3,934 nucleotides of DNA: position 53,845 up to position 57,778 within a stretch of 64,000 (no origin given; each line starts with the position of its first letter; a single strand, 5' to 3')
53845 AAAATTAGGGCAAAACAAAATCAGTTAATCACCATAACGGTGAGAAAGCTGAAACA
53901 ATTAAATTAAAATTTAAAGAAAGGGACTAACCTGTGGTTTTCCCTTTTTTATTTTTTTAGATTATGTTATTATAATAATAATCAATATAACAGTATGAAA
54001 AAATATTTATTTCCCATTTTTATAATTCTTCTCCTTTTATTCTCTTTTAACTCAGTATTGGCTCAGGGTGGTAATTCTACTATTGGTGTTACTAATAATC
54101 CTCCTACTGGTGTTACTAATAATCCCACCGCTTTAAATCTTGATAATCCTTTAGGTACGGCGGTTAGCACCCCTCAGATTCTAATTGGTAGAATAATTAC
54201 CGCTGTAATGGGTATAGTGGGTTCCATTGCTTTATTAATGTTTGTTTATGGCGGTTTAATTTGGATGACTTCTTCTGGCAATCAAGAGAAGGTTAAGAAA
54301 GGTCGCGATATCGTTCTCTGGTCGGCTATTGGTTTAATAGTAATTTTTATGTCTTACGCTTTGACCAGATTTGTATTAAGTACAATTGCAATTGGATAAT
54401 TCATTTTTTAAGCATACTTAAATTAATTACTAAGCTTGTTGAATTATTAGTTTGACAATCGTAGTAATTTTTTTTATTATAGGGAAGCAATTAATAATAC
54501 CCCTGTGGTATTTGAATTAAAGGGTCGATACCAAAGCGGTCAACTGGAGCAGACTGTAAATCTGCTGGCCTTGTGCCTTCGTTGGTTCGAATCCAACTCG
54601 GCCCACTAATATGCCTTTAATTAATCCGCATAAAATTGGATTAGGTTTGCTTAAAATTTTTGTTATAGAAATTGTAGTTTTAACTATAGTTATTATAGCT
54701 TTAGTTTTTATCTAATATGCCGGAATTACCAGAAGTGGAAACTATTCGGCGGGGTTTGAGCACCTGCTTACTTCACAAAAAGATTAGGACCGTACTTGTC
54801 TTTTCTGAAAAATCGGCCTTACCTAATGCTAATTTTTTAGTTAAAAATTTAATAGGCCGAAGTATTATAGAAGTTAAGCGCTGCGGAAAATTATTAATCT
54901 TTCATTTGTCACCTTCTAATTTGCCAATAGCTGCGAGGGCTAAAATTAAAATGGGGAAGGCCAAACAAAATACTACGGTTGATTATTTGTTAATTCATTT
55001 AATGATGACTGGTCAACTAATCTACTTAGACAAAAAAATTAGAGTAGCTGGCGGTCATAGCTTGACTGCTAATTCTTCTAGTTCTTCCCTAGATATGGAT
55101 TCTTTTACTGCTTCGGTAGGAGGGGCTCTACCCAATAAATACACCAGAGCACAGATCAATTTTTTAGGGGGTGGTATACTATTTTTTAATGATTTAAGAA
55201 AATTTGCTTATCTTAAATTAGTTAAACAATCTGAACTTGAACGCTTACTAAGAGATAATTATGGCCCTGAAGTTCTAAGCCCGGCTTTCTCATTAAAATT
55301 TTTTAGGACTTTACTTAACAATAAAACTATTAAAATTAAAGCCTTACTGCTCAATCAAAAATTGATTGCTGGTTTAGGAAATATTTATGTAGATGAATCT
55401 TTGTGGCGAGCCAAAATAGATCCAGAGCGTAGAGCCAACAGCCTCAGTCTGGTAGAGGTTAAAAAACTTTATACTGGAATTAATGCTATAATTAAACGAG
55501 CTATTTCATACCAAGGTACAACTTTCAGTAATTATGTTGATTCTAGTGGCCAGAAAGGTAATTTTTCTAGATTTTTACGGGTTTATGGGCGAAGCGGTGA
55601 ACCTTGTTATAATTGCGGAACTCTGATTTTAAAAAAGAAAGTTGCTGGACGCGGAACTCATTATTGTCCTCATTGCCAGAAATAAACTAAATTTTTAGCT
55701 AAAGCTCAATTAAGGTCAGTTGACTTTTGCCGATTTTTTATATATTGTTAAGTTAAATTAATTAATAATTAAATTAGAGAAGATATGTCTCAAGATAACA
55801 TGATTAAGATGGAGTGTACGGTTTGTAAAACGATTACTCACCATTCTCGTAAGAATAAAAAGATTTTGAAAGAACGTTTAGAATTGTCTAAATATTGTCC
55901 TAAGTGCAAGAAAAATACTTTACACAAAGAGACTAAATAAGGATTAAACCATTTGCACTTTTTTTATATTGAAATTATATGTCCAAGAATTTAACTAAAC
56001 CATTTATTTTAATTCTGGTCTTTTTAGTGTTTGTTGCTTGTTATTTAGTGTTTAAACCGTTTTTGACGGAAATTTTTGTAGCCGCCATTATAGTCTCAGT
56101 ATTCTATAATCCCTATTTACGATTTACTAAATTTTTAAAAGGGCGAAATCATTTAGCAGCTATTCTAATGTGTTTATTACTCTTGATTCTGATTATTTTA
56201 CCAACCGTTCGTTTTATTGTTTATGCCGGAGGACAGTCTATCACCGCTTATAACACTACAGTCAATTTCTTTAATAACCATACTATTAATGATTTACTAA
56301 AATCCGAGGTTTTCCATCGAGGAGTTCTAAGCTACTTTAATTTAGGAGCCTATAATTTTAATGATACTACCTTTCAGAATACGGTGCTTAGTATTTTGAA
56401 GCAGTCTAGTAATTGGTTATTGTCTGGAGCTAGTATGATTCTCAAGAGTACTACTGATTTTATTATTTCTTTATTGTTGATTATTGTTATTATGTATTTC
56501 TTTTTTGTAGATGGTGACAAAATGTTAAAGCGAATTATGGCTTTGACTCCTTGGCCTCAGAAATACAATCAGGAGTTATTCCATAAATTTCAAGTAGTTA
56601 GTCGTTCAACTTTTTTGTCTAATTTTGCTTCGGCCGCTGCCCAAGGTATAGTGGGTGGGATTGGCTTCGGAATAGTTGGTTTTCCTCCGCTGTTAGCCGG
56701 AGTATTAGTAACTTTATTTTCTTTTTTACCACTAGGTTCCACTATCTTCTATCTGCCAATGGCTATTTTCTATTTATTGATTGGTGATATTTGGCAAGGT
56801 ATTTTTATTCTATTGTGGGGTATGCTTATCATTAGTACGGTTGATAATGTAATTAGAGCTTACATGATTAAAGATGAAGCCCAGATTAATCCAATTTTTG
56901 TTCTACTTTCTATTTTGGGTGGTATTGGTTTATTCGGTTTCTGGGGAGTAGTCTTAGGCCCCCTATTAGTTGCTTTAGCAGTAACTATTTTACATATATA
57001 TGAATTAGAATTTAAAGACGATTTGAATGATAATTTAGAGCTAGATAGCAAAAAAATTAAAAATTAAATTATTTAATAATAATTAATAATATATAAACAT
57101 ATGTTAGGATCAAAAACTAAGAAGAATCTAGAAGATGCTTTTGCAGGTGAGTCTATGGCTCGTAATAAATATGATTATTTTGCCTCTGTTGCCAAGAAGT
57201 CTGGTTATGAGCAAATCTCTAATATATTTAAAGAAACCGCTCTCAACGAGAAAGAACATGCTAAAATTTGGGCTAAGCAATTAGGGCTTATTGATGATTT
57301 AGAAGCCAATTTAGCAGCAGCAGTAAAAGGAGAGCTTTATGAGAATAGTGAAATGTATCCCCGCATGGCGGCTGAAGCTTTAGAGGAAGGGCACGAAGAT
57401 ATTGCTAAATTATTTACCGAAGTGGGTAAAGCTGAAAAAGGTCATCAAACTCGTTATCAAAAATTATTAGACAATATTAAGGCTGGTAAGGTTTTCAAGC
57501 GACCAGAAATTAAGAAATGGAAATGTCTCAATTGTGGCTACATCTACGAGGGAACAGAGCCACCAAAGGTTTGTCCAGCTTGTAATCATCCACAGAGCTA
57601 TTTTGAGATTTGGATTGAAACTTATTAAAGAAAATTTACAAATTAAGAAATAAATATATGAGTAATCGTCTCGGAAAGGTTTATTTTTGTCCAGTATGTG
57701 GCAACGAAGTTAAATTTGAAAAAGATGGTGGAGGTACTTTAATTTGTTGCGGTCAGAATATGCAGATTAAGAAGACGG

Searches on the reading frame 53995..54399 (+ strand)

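Call 58: search_protein_families(library=pfam, max_evalue=0.00001, proteins=[window:53995-54399:+])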
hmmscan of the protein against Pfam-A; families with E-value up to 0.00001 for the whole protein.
window:53995-54399:+ (134 aa): 1 family
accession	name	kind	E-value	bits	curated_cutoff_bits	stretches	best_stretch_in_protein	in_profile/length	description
PF18895.5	T4SS_pilin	-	1.4e-11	44.7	26.6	1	58-126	3-70/71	Type IV secretion system pilin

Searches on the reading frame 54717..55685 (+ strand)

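Call 58: search_protein_families(library=pfam, max_evalue=0.00001, proteins=[window:54717-55685:+])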
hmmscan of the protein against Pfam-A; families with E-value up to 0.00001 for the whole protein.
window:54717-55685:+ (322 aa): 3 families
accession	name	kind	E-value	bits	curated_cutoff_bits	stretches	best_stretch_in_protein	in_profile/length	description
PF06831.19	H2TH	-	5.2e-27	94.1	34.7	1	183-271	2-90/93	Formamidopyrimidine-DNA glycosylase H2TH domain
PF01149.29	Fapy_DNA_glyco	-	1.4e-21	77.8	25.5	1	1-165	1-116/117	Formamidopyrimidine-DNA glycosylase N-terminal domain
PF06827.20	zf-FPG_IleRS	-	2.2e-09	37.4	21.3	1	294-322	1-29/30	Zinc finger found in FPG and IleRS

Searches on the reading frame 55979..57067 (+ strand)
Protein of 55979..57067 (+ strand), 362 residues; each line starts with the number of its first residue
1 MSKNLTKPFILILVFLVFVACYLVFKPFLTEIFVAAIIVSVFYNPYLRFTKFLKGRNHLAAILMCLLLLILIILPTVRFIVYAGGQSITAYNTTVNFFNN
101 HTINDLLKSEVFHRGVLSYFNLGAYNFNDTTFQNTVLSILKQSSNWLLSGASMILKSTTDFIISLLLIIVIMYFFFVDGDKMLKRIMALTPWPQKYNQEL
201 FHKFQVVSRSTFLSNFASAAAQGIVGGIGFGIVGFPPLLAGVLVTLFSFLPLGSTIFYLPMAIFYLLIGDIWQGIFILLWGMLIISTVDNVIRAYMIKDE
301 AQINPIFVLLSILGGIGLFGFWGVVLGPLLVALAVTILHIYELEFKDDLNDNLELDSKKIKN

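Call 58: search_protein_families(library=pfam, max_evalue=0.00001, proteins=[window:55979-57067:+])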
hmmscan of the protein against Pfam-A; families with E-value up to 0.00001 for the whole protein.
window:55979-57067:+ (362 aa): 1 family
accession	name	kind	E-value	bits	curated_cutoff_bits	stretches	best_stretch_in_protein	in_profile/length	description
PF01594.21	AI-2E_transport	-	7.7e-41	140.8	34.3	1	10-341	3-326/327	AI-2E family transporter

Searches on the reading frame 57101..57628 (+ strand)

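Call 58: search_protein_families(library=pfam, max_evalue=0.00001, proteins=[window:57101-57628:+])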
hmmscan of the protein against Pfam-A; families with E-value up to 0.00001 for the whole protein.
window:57101-57628:+ (175 aa): 2 families
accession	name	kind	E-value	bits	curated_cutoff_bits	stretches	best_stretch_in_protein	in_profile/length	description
PF02915.23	Rubrerythrin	-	6.8e-26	91.7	22.8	1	8-123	1-137/137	Rubrerythrin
PF21349.2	RUBY_RBDX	-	1.6e-15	56.6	26.5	1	140-169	1-30/30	Rubrerythrin, rubredoxin-like domain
